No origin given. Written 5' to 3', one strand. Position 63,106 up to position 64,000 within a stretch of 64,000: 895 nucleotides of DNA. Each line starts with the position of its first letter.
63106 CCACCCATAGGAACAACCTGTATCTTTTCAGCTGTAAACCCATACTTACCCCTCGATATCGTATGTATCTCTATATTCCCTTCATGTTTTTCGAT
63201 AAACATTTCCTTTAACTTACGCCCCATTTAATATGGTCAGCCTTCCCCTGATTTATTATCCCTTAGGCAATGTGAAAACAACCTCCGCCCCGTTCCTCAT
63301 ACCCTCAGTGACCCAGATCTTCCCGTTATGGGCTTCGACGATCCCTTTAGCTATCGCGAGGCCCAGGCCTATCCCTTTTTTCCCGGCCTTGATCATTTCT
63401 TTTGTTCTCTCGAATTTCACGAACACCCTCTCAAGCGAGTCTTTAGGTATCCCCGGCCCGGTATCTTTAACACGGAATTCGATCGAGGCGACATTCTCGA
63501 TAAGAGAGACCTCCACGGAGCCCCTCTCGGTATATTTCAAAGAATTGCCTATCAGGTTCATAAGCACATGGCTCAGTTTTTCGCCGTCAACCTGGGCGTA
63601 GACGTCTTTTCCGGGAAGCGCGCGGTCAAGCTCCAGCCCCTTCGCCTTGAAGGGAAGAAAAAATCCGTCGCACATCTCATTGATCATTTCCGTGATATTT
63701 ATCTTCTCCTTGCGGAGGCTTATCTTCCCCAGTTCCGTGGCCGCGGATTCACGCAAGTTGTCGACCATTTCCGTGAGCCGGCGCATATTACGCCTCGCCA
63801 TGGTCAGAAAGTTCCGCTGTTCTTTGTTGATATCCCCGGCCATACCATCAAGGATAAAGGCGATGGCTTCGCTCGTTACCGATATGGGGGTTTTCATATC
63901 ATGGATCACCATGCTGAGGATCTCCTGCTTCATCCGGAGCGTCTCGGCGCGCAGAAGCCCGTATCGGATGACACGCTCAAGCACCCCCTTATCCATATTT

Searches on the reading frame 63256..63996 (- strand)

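Call 79: search_protein_families(library=pfam, proteins=[window:63256-63996:-], max_evalue=0.00001)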
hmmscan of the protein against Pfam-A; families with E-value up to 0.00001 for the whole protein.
window:63256-63996:- (246 aa): 2 families
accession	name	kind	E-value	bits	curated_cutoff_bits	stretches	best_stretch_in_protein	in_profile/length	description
PF02518.31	HATPase_c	-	4.4e-26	91.9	26.4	1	137-245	2-109/111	Histidine kinase-, DNA gyrase B-, and HSP90-like ATPase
PF00512.31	HisKA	-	2.9e-07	30.9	26.9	1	22-85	1-61/66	His Kinase A (phospho-acceptor) domain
